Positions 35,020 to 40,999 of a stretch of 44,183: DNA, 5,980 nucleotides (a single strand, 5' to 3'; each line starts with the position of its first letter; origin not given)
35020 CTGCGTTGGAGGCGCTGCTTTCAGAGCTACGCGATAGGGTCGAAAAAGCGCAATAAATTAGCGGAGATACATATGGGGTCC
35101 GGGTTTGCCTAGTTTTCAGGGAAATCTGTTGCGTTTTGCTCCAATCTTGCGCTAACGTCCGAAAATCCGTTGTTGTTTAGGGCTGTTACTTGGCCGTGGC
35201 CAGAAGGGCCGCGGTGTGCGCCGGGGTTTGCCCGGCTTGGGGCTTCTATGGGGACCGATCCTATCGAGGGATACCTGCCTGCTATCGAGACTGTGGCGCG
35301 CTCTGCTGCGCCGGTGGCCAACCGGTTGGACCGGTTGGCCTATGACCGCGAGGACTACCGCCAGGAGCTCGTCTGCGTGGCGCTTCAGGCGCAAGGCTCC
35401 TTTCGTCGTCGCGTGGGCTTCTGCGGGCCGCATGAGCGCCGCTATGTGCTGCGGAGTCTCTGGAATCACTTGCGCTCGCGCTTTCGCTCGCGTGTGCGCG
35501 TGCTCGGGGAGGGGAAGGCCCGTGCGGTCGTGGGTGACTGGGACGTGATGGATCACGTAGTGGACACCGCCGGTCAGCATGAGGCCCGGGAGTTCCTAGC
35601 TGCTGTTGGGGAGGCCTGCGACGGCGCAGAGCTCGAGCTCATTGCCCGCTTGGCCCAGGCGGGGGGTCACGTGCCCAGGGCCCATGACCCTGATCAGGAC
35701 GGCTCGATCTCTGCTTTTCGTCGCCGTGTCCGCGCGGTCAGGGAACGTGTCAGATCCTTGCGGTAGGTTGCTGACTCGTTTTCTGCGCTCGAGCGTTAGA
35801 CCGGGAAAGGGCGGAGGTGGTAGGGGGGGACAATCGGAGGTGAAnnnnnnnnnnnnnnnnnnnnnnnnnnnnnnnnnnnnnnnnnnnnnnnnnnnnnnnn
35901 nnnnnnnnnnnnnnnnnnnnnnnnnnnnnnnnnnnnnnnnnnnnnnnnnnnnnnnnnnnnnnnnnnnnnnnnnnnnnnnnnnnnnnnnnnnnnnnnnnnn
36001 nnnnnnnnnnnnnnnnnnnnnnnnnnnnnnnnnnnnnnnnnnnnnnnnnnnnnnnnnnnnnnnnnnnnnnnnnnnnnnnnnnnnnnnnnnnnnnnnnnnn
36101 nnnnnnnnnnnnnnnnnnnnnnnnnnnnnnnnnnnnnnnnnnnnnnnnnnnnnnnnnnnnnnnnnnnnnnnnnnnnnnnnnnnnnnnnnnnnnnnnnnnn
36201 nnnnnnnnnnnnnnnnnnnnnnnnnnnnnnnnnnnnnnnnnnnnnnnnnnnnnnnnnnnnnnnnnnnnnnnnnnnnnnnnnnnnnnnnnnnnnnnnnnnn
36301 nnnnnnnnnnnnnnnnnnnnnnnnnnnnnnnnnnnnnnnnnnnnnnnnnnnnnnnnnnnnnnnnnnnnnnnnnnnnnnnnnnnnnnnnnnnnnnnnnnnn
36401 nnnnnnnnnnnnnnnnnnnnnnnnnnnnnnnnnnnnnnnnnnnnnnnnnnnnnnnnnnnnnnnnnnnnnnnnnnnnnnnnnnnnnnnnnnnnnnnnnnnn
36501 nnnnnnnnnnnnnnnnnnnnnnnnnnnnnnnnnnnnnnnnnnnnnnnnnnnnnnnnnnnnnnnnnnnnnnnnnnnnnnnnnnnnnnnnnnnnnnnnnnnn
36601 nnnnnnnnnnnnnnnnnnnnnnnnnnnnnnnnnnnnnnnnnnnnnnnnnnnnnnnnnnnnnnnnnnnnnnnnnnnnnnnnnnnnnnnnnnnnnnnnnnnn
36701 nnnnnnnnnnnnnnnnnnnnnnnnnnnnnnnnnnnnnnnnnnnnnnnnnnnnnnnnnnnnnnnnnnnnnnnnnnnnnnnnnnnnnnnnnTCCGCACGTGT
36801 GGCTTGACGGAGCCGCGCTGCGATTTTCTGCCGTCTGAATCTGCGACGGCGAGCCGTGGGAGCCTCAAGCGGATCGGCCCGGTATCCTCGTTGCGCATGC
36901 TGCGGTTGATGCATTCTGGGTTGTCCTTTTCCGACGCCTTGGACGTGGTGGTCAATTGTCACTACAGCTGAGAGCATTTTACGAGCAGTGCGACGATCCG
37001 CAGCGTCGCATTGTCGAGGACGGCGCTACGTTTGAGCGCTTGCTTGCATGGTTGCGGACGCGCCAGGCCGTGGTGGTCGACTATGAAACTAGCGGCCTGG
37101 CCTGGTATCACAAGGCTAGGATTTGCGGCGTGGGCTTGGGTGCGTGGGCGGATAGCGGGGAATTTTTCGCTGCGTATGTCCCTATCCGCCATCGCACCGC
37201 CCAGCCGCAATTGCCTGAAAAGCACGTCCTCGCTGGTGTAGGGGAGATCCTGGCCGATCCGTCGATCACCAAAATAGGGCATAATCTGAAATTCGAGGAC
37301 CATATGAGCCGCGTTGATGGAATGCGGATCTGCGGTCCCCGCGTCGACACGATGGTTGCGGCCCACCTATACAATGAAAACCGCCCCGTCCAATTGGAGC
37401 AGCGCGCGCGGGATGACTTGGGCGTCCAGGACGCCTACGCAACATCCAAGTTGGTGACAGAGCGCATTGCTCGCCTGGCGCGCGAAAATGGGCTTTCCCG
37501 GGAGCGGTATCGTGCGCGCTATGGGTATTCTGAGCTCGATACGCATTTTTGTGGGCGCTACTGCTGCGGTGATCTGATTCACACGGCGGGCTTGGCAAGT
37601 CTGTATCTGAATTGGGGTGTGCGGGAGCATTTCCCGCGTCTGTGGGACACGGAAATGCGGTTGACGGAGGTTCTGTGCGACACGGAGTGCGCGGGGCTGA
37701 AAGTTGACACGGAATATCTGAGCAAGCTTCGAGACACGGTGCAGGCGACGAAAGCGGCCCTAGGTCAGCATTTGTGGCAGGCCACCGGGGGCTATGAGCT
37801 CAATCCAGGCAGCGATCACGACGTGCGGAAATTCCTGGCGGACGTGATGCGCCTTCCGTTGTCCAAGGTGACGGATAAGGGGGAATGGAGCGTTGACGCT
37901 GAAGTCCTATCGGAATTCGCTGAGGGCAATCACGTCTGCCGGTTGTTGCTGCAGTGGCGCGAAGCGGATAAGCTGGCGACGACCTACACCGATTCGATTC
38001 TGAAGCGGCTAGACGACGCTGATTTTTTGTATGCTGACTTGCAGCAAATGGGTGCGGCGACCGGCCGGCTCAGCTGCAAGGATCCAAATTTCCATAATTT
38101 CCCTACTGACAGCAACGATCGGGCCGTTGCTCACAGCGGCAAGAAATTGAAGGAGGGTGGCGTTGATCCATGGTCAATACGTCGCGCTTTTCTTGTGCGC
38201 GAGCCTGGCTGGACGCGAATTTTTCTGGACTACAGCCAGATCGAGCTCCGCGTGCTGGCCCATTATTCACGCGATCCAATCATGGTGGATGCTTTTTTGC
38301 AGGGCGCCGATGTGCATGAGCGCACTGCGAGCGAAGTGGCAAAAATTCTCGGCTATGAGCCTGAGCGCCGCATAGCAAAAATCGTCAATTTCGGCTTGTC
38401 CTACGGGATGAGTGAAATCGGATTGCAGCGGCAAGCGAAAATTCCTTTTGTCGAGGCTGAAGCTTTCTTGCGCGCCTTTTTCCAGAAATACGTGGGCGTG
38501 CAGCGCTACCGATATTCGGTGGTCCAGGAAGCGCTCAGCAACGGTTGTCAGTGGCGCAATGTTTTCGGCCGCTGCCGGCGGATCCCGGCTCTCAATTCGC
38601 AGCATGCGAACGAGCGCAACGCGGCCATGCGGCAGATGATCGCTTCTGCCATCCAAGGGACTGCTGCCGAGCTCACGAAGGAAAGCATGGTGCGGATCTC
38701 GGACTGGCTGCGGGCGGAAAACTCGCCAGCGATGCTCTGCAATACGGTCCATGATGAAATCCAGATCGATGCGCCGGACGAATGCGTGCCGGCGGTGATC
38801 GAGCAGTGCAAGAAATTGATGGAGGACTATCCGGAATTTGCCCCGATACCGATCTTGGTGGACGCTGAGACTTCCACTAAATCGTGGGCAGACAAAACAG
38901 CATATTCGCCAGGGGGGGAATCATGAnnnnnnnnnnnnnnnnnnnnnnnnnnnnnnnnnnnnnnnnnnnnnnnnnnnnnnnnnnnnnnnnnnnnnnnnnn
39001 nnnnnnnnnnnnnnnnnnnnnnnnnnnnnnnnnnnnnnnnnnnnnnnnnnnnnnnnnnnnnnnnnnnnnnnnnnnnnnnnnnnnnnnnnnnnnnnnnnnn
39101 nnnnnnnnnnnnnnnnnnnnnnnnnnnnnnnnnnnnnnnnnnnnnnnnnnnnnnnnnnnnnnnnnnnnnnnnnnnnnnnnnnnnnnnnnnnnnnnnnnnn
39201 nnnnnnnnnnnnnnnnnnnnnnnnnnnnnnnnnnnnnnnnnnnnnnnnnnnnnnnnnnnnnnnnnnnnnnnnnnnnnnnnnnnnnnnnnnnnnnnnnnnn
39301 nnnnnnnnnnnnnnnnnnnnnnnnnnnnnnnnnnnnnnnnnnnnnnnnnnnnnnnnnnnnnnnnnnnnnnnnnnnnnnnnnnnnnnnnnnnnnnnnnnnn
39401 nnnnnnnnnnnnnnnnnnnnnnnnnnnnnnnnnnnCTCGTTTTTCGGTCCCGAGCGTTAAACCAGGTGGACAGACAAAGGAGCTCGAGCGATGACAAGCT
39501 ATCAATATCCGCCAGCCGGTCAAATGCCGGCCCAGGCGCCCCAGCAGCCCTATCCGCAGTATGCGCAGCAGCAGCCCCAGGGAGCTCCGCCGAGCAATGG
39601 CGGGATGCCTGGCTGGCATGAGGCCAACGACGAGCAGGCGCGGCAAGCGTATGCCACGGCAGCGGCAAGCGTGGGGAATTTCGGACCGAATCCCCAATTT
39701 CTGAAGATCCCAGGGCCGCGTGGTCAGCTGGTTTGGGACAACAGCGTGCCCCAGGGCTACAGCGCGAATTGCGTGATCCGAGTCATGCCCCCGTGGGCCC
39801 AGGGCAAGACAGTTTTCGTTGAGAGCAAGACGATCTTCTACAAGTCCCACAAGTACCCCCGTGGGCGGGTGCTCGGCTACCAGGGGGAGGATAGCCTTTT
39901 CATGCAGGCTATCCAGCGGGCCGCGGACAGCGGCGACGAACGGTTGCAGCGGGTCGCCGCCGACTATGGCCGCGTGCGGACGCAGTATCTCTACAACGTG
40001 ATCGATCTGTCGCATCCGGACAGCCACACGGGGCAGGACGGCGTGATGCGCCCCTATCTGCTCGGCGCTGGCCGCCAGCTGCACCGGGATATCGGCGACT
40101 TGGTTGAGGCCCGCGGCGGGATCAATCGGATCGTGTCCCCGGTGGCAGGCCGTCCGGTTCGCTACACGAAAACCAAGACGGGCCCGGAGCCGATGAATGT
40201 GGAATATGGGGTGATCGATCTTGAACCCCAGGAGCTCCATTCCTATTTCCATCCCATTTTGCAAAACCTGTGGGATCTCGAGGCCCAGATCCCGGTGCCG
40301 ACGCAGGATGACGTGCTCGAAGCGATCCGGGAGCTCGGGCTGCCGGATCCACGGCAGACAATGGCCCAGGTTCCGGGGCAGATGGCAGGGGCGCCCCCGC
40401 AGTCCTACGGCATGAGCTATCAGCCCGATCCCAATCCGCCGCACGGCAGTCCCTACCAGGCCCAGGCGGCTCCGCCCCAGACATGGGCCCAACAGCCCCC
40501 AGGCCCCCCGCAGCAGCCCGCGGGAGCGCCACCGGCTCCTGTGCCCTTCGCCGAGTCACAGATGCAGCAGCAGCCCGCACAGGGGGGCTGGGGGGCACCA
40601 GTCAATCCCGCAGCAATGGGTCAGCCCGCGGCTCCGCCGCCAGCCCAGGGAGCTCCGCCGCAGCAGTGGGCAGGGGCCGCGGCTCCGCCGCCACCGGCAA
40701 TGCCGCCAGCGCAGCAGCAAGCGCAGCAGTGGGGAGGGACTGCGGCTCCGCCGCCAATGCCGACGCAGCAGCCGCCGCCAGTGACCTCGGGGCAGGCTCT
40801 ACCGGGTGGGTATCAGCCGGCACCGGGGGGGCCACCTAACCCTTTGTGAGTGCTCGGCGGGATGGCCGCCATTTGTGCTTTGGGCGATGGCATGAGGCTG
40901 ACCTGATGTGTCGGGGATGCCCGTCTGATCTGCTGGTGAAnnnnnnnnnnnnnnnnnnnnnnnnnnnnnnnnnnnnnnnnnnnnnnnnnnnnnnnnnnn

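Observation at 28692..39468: Four copies of a 36-bp intergenic motif with ECF-promoter-like geometry: a candidate phage-specific promoter set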

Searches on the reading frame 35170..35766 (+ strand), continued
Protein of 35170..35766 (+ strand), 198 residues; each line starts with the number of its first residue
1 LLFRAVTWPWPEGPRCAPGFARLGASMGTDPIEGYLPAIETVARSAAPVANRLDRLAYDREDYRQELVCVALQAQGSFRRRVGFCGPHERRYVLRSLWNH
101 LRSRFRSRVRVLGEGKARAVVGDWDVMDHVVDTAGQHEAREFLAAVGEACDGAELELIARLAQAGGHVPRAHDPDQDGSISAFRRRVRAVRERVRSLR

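Call 97: search_protein_families(library=ncbifam, alignment_id=A5, max_evalue=0.01)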
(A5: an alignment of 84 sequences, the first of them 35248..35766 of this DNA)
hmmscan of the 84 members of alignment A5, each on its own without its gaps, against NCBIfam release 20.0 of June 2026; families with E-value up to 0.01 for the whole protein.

A. member 1, window:35248-35766:+ (172 aa): 0 families

B. families by the number of members that match (of 84 scanned): 11 families
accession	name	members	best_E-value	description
TIGR02937.1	sigma70-ECF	13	5.3e-05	sigma-70 family RNA polymerase sigma factor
TIGR02989.1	Sig-70_gvs1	4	4e-06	RNA polymerase sigma-70 factor, Rhodopirellula/Verrucomicrobium family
NF009171.0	PRK12518.1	2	0.0018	RNA polymerase sigma factor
NF007215.0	PRK09637.1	1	9.4e-07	RNA polymerase sigma factor SigZ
TIGR02959.1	SigZ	1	1.1e-05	RNA polymerase sigma factor SigZ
NF005514.0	PRK07122.1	1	0.00031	RNA polymerase sigma factor SigF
TIGR02983.1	SigE-fam_strep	1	0.00053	SigE family RNA polymerase sigma factor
NF009199.0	PRK12547.1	1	0.0012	RNA polymerase sigma factor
NF009165.0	PRK12512.1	1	0.0016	RNA polymerase sigma factor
NF009198.0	PRK12546.1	1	0.0019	RNA polymerase sigma factor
NF009169.0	PRK12516.1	1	0.002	RNA polymerase sigma factor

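Call 114: search_protein_families(library=phrogs, alignment_id=A5, max_evalue=0.01)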
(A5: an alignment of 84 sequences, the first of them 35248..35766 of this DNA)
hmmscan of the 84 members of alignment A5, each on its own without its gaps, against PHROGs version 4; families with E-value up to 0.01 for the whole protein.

A. member 1, window:35248-35766:+ (172 aa): 0 families

B. families by the number of members that match (of 84 scanned): 3 families
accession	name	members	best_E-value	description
phrog_23176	-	1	0.0017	-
phrog_21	-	1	0.0081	portal protein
phrog_1740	-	1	0.009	RNA polymerase sigma factor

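Call 116: fold_search(model_id=the predicted structure, library=viral)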
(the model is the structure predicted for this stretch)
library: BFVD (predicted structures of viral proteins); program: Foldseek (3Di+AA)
matches with E <= 10: 114; with E <= 0.001: 0
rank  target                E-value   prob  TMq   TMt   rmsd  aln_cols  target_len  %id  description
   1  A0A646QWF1            1.5e-03  1.00  0.35  0.35  12.1       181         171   13  (no name in the UniProt tables at hand)
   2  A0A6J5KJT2            3.1e-02  0.96  0.33  0.25  14.0       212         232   19  Uncharacterized protein [uncultured Caudovirales phage]
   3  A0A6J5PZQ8            3.5e-02  0.96  0.31  0.27  11.3       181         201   14  Sigma70-ECF, RNA polymerase sigma factor, sigma-70 family [uncultured Caudovirales phage]
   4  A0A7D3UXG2            8.1e-02  0.87  0.33  0.32  18.2       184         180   14  (no name in the UniProt tables at hand)
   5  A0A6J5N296            2.0e-01  0.82  0.34  0.36  15.8       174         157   14  RpoE DNA-directed RNA polymerase specialized sigma subunit, sigma24 homolog [uncultured Caudovirales phage]
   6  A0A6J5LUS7            2.7e-01  0.72  0.34  0.34  14.0       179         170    8  Uncharacterized protein [uncultured Caudovirales phage]
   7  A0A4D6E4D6            4.9e-01  0.63  0.28  0.16  10.8       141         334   16  DNA binding protein [Streptomyces phage RemusLoopin]
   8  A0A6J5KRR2            6.4e-01  0.75  0.37  0.30  15.4       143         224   12  Sigma70-ECF, RNA polymerase sigma factor, sigma-70 family [uncultured Caudovirales phage]
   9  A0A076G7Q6            7.1e-01  0.47  0.34  0.27  12.5       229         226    9  RNA polymerase sigma factor [Bacillus phage Bobb]
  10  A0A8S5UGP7            7.1e-01  0.47  0.34  0.17  15.9       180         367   12  Uncharacterized protein [Myoviridae sp. ctshb19]
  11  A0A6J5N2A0            7.5e-01  0.38  0.32  0.25  12.0       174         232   14  Uncharacterized protein [uncultured Caudovirales phage]
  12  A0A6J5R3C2            7.5e-01  0.35  0.32  0.29  15.3       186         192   14  Sigma70-ECF, RNA polymerase sigma factor, sigma-70 family [uncultured Caudovirales phage]
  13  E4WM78                8.3e-01  0.28  0.29  0.29  10.9       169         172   10  (no name in the UniProt tables at hand)
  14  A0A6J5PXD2            9.7e-01  0.30  0.33  0.34  12.6       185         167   15  Uncharacterized protein [uncultured Caudovirales phage]
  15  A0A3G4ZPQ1            1.0e+00  0.60  0.34  0.09  11.5       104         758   10  Putative minor capsid protein [Terrestrivirus sp.]
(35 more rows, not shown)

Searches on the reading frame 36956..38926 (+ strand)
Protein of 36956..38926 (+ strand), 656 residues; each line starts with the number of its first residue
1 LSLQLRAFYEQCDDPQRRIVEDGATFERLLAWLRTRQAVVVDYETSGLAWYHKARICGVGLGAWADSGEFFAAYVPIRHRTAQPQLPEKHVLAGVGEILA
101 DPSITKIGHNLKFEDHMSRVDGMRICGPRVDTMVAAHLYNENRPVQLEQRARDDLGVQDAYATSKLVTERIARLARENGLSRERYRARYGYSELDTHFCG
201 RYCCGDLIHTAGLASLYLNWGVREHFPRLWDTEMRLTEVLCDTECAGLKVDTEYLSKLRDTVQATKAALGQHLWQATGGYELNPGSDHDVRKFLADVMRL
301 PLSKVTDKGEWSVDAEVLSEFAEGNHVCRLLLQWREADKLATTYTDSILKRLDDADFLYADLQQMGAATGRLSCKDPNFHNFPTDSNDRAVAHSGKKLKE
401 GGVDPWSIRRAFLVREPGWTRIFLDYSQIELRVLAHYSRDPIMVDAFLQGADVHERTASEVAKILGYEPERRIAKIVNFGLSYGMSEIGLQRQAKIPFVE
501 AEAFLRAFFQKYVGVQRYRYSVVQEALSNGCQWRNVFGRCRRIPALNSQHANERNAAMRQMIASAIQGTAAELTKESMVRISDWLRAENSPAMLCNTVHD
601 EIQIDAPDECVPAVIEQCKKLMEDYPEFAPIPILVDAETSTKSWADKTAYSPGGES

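Call 11: search_protein_families(library=pfam, proteins=[window:36956-38926:+], max_evalue=0.01)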
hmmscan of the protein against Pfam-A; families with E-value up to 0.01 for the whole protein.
window:36956-38926:+ (656 aa): 2 families
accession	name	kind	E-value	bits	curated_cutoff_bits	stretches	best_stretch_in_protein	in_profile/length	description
PF00476.26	DNA_pol_A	-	2.6e-89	300.3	34.3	1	253-645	2-380/381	DNA polymerase family A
PF01612.26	DNA_pol_A_exo1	-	6.9e-08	32.9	23.6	1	18-156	2-129/173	3'-5' exonuclease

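Call 12: search_protein_families(library=phrogs, proteins=[window:36956-38926:+], max_evalue=0.001)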
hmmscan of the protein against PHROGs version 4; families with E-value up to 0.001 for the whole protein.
window:36956-38926:+ (656 aa): 8 families
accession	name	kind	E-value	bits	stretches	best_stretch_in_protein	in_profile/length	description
phrog_17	-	DNA, RNA and nucleotide metabolism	3.6e-107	360.9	1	18-653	653-1239/1445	DNA polymerase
phrog_2573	-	DNA, RNA and nucleotide metabolism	2.4e-37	129.9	1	408-627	5-250/336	DNA polymerase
phrog_5995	-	DNA, RNA and nucleotide metabolism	1.8e-26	94.2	1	481-651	4-182/236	DNA polymerase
phrog_15971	-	DNA, RNA and nucleotide metabolism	7.4e-21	75.7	1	233-646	7-374/376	DNA polymerase I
phrog_12241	-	DNA, RNA and nucleotide metabolism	9.1e-16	58.9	2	307-383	418-494/502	DNA polymerase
phrog_10285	-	DNA, RNA and nucleotide metabolism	5.7e-15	56.2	2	408-486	45-127/321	DNA polymerase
phrog_35406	-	DNA, RNA and nucleotide metabolism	4.4e-09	36.9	1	468-615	106-255/320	DNA polymerase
phrog_23226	-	DNA, RNA and nucleotide metabolism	1.4e-05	24.8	1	355-458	291-378/611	DNA polymerase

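Call 15: search_dna_similar(query=window:36956-38926:+, collection=phages, mode=protein, max_rows=25)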
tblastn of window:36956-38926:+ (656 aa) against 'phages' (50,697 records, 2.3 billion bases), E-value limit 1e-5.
Records with a match: 4343; places in all: 4345; records where one place covers at least 80% of the query: 670.
Best place of each record, by identity: <60% 4343.
By first word of the organism name: Mycobacterium 1024; Vibrio 482; Staphylococcus 345; Salmonella 329; Microbacterium 322; Bacillus 273; Escherichia 186; Arthrobacter 158; Pseudomonas 141; Enterococcus 122; and 110 more.
By host as written in the record: Mycobacterium smegmatis mc2 155 732; - 572; Microbacterium foliorum NRRL B-24224 141; Mycobacterium smegmatis mc#155 139; Microbacterium foliorum NRRL B-24224 SEA 133; Staphylococcus aureus 114; Arthrobacter sp. ATCC 21022 74; Escherichia coli 62; and 729 more.
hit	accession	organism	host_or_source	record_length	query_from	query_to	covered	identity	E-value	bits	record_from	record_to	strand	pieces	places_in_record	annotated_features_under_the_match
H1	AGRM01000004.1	Salmonella enterica subsp. houtenae str. ATCC BAA-1581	Homo sapiens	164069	22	644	95%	29.5%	8e-55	208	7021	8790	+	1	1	DNA-directed DNA polymerase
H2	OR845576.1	Escherichia phage ECO95 1-6-1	Escherichia coli O157:H7 ATCC 43895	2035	22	644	95%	29.5%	2e-56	207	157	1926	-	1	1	record has no annotation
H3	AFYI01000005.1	Salmonella enterica subsp. enterica serovar Infantis str. ...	Homo sapiens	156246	22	644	95%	29.2%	3e-54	207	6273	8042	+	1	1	DNA-directed DNA polymerase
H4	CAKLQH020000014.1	Acinetobacter phage MD-2021a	not known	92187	32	646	94%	29.3%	1e-57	217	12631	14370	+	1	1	polA: DNA polymerase I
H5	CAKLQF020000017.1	Acinetobacter phage MD-2021a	not known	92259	32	646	94%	29.3%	1e-57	217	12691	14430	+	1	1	polA: DNA polymerase I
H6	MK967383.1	Gordonia phage SweatNTears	Gordonia terrae 3612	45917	15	647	96%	28.2%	2e-36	152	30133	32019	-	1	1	44: DNA polymerase I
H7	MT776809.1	Gordonia phage Buttrmlkdreams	Gordonia terrae CAG3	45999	15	648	97%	27.9%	9e-38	157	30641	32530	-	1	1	45: DNA polymerase I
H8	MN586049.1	Gordonia phage Yarn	Gordonia rubripertincta NRRL B-16540 SEA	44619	18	648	96%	27.9%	7e-36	151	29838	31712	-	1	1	40: DNA polymerase I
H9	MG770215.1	Gordonia phage Troje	Gordonia terrea 3612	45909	15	648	97%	27.7%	3e-36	152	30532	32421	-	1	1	DNA polymerase I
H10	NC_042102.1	Gordonia phage Troje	Gordonia terrea 3612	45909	15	648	97%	27.7%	3e-36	152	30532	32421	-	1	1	DNA polymerase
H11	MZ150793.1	Gordonia phage MScarn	Gordonia terrae 3612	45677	15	648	97%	27.5%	4e-36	152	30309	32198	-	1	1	47: DNA polymerase I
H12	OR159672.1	Gordonia phage Horseradish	Gordonia terrae 3612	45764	15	626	93%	28.4%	3e-36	152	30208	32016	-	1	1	45: DNA polymerase I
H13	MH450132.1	Gordonia phage SketchMex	Gordonia terrae 3612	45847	15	626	93%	28.4%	3e-36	152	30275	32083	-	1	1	43: DNA polymerase I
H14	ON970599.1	Gordonia phage Biskit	Gordonia terrae 3612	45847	15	626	93%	28.4%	3e-36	152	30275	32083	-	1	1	45: DNA polymerase I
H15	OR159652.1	Gordonia phage Yummy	Gordonia terrae 3612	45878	15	626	93%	28.4%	3e-36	152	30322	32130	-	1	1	45: DNA polymerase I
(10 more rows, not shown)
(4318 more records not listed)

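Call 18: find_related_loci(query=window:36956-38926:+, collection=viral_contigs, flank=10000)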
Query window:36956-38926:+ (656 aa) in viral_contigs; peptide patterns used: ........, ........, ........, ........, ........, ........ (x = any residue, [..] = any of these).
8 stretches matched a pattern; 4 encode a relative of the query (tblastn E <= 1e-3); 3 distinct loci.
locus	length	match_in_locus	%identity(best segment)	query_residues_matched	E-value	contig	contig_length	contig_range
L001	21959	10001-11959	67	1-654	0e+0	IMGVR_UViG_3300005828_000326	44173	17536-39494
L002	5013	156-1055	28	302-645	2e-22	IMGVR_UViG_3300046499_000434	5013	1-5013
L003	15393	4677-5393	22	364-616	3e-7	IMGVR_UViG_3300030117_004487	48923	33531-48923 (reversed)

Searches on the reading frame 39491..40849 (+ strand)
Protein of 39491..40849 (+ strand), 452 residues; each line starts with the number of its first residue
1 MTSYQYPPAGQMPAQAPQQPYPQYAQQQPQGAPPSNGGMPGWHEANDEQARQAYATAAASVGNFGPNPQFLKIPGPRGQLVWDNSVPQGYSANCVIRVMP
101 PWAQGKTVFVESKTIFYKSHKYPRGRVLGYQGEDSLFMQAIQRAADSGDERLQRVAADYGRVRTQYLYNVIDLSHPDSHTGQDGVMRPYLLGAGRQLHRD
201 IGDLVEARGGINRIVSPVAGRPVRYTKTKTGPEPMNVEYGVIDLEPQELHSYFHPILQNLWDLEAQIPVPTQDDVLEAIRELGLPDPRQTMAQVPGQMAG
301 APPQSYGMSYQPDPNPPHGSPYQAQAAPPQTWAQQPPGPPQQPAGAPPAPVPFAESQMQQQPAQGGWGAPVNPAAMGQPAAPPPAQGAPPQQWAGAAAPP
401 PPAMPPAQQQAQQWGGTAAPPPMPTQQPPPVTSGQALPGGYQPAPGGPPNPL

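Call 11: search_protein_families(library=pfam, proteins=[window:39491-40849:+], max_evalue=0.01)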
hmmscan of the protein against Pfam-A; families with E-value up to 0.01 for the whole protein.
window:39491-40849:+ (452 aa): 0 families

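Call 12: search_protein_families(library=phrogs, proteins=[window:39491-40849:+], max_evalue=0.001)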
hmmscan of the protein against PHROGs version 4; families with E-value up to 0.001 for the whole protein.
window:39491-40849:+ (452 aa): 1 family
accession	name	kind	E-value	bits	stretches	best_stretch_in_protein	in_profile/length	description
phrog_1192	-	DNA, RNA and nucleotide metabolism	0.00038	21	1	136-286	91-235/326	single strand DNA binding protein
